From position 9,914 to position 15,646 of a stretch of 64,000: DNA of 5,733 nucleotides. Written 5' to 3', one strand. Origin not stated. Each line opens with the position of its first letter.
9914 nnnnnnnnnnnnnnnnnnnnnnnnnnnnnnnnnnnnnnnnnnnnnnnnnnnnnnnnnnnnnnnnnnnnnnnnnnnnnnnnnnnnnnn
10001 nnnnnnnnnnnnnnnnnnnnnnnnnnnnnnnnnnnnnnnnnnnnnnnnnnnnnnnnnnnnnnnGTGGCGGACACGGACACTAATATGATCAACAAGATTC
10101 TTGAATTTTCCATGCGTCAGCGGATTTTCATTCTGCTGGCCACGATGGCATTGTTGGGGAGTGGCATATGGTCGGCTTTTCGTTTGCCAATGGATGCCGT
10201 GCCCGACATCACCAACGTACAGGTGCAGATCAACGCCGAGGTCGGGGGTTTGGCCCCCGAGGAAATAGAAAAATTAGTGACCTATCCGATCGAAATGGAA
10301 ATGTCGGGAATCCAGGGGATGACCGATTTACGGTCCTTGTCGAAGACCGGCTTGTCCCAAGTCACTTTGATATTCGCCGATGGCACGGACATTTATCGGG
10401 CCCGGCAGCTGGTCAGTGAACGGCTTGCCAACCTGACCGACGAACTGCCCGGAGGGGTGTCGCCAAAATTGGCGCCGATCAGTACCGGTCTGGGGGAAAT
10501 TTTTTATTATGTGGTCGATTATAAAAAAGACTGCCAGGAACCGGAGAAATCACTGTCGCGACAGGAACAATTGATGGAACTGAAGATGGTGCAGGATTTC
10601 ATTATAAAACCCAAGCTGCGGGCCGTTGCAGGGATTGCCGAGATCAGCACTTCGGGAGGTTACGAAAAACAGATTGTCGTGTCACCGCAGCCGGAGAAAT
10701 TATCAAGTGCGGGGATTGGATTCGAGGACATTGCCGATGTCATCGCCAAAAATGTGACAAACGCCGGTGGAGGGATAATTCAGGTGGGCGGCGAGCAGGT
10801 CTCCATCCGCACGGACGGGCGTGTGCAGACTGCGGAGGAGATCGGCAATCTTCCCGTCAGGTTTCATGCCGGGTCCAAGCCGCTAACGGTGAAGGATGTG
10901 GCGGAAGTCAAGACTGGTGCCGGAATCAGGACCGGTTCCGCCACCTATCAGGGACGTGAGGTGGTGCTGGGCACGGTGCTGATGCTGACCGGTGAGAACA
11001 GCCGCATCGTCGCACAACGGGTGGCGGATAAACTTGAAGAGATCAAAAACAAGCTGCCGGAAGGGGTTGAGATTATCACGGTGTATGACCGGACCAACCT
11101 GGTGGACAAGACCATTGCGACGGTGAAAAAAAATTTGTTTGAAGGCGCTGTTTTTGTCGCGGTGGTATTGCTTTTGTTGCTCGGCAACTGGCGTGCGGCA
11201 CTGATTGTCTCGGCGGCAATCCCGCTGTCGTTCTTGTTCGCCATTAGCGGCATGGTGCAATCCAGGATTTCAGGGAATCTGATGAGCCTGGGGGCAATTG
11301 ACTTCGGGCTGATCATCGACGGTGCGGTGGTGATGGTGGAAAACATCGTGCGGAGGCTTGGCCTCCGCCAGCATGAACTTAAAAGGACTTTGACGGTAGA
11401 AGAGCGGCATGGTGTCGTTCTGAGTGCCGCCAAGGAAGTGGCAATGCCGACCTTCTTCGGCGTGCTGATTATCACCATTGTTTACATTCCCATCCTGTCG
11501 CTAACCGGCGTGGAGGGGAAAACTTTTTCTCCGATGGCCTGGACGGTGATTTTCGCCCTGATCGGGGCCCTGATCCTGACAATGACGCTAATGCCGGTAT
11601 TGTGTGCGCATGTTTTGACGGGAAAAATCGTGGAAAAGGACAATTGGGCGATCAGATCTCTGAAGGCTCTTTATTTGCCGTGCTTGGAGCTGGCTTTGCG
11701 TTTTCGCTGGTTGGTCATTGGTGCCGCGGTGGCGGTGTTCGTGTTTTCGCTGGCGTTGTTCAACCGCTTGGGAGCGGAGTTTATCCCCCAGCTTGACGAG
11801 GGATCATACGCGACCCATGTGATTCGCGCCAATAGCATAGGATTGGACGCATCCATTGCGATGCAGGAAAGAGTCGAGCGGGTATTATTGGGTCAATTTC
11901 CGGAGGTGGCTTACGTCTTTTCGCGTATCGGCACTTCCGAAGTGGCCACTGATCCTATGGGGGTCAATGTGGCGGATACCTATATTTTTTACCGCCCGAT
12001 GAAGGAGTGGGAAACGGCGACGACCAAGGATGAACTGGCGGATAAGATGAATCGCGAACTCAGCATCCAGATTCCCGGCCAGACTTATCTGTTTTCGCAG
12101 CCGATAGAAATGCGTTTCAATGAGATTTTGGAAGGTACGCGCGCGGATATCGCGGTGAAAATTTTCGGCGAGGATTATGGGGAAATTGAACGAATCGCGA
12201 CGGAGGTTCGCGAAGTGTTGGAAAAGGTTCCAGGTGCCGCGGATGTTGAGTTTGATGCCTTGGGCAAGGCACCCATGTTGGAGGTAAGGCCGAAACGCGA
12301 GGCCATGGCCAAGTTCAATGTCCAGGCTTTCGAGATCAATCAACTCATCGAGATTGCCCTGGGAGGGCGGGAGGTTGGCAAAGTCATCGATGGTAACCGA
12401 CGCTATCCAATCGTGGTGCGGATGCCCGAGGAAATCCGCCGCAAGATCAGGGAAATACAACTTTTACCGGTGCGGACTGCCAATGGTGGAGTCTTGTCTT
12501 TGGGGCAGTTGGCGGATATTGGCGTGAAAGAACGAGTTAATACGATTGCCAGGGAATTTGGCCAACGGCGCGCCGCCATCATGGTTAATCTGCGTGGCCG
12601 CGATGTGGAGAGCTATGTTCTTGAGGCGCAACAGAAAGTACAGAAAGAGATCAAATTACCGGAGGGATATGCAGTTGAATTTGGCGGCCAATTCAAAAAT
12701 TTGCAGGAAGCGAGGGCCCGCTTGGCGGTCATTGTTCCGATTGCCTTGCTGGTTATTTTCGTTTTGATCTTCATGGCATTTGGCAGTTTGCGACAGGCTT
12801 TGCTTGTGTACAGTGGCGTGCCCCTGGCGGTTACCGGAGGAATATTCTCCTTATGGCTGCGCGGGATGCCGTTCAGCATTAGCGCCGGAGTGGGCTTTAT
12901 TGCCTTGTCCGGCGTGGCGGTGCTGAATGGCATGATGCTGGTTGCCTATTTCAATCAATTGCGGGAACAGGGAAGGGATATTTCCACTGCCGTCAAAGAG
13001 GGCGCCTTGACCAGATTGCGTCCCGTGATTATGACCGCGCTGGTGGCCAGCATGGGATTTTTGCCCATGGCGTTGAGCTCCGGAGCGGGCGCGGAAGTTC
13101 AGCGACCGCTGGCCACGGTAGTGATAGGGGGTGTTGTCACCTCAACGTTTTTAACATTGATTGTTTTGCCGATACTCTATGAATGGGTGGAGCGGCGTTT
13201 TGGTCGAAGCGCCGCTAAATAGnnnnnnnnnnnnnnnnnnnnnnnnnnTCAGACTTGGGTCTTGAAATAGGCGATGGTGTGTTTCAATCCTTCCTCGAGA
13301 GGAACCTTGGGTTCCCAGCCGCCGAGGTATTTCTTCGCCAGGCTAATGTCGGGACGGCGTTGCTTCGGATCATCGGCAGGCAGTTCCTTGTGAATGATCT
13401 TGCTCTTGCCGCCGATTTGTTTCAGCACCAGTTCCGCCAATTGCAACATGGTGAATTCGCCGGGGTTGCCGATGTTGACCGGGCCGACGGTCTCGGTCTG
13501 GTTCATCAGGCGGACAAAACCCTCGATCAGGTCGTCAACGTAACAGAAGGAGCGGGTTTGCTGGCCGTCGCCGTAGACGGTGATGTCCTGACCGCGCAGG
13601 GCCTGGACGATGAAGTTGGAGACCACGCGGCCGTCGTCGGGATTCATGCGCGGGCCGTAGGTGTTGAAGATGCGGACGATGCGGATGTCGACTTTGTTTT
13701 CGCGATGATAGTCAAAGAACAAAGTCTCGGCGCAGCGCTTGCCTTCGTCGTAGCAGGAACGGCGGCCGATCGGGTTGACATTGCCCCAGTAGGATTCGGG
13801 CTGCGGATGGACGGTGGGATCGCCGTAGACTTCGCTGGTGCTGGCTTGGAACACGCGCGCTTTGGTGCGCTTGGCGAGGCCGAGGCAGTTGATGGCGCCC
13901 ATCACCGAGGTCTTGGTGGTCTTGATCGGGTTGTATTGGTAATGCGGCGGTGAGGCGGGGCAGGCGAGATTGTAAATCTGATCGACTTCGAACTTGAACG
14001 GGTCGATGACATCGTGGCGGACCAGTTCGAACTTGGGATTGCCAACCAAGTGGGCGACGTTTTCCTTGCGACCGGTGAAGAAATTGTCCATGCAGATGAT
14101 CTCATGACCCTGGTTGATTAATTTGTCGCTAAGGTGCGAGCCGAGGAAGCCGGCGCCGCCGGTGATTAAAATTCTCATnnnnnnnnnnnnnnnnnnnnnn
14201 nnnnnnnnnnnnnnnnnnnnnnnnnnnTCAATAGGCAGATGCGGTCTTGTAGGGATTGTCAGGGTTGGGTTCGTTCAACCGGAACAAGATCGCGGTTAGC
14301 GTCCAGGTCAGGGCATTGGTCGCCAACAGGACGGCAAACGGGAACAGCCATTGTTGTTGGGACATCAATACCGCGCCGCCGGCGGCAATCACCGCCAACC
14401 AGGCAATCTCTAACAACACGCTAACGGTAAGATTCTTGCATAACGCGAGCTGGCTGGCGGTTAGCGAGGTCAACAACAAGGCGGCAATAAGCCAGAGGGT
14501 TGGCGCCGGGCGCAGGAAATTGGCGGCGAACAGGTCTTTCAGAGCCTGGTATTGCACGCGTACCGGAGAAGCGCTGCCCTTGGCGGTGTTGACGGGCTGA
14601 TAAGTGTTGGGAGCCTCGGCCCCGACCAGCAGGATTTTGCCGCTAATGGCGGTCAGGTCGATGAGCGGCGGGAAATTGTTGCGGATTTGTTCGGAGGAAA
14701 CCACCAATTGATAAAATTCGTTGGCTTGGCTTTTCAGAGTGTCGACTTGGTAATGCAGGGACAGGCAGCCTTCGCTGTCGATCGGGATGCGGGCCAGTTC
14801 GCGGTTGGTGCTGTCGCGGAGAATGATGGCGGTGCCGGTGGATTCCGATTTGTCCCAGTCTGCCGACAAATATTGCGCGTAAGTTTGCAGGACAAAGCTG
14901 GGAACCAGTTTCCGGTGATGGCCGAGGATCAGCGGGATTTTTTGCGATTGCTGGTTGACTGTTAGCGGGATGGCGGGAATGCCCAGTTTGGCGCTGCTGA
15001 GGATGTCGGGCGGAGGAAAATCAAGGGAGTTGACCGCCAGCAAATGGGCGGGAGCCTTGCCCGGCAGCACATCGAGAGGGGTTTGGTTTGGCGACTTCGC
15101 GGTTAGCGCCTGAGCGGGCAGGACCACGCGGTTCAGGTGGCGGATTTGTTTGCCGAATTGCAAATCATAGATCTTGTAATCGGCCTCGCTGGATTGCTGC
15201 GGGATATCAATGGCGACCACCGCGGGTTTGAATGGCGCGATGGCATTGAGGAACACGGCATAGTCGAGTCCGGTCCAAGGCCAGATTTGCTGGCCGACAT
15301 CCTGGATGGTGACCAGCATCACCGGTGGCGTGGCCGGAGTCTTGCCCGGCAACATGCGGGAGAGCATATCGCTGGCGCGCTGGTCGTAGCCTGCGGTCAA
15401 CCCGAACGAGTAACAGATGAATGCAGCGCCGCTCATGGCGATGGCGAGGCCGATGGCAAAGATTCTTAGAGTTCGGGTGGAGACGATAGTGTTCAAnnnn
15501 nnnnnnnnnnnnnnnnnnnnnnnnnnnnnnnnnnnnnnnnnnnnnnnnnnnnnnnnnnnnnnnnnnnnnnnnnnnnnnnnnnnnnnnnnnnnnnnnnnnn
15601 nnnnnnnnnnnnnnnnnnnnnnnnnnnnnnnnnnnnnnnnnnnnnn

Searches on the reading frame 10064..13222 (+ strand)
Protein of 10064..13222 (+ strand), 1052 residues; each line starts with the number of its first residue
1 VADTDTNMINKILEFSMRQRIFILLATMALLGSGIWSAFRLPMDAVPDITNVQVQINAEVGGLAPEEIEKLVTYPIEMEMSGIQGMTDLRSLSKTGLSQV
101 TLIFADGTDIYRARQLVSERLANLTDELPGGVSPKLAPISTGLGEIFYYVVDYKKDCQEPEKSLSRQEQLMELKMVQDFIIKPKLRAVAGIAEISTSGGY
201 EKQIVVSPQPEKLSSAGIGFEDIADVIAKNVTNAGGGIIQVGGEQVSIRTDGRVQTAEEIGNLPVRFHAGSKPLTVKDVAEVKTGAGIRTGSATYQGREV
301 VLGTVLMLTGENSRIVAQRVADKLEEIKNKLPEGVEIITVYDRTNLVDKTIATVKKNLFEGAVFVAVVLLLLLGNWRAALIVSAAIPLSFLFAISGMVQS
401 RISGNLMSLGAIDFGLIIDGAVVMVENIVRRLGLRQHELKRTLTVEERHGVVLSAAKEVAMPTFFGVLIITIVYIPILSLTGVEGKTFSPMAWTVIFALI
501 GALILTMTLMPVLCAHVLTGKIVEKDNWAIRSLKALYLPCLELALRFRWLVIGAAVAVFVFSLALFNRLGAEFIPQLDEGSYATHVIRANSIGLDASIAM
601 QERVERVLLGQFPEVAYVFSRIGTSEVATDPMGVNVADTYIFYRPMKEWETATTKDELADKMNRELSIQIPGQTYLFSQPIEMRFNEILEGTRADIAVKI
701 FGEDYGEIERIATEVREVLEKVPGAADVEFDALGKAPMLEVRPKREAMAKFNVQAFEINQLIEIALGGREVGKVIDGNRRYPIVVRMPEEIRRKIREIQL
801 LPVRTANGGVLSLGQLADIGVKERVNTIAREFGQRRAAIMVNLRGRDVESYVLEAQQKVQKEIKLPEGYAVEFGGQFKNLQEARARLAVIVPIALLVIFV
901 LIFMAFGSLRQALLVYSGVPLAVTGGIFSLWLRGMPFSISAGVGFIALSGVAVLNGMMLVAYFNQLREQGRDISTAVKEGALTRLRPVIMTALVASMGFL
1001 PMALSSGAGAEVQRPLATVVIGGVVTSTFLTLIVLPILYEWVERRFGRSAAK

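Call 43: search_protein_families(library=pfam, proteins=[window:10064-13222:+], max_evalue=0.0001)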
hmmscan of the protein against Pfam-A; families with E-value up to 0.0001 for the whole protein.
window:10064-13222:+ (1052 aa): 1 family
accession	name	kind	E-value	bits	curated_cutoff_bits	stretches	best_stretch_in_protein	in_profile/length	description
PF00873.25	ACR_tran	-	2.4e-290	966.2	28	1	12-1042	1-1020/1021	AcrB/AcrD/AcrF family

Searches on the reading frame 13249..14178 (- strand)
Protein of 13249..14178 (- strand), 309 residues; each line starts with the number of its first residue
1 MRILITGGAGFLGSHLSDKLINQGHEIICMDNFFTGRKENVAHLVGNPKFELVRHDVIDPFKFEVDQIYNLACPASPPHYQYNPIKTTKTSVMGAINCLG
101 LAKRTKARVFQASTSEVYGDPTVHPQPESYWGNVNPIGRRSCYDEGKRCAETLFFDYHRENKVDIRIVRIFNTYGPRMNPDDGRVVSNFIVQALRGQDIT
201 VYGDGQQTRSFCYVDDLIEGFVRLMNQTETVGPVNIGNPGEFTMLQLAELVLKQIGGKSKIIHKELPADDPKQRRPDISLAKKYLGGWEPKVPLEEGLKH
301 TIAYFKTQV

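Call 43: search_protein_families(library=pfam, proteins=[window:13249-14178:-], max_evalue=0.0001)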
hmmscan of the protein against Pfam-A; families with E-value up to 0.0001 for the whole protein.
window:13249-14178:- (309 aa): 6 families
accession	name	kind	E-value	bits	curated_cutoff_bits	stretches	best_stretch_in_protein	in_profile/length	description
PF01370.27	Epimerase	-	7.8e-50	170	20.9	1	3-237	1-240/240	NAD dependent epimerase/dehydratase family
PF16363.11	GDP_Man_Dehyd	-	1.7e-49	169.5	27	1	4-300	1-331/332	GDP-mannose 4,6 dehydratase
PF07993.18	NAD_binding_4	-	2.1e-07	30.8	20.1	0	64-188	88-219/258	Male sterility protein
PF02719.21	Polysacc_synt_2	-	2.8e-07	30.5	20.2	0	3-109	1-122/293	Polysaccharide biosynthesis protein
PF04321.23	RmlD_sub_bind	-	3.6e-07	30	27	1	1-265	1-241/287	RmlD substrate binding domain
PF01073.25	3Beta_HSD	-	3.9e-05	23.3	22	1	4-217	1-221/280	3-beta hydroxysteroid dehydrogenase/isomerase family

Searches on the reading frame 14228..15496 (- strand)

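Call 43: search_protein_families(library=pfam, proteins=[window:14228-15496:-], max_evalue=0.0001)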
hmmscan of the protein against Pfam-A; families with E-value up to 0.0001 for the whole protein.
window:14228-15496:- (422 aa): 1 family
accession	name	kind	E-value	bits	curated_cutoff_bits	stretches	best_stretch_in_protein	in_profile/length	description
PF05226.16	CHASE2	-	1e-21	78.1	26.3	1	26-343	7-251/257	CHASE2 domain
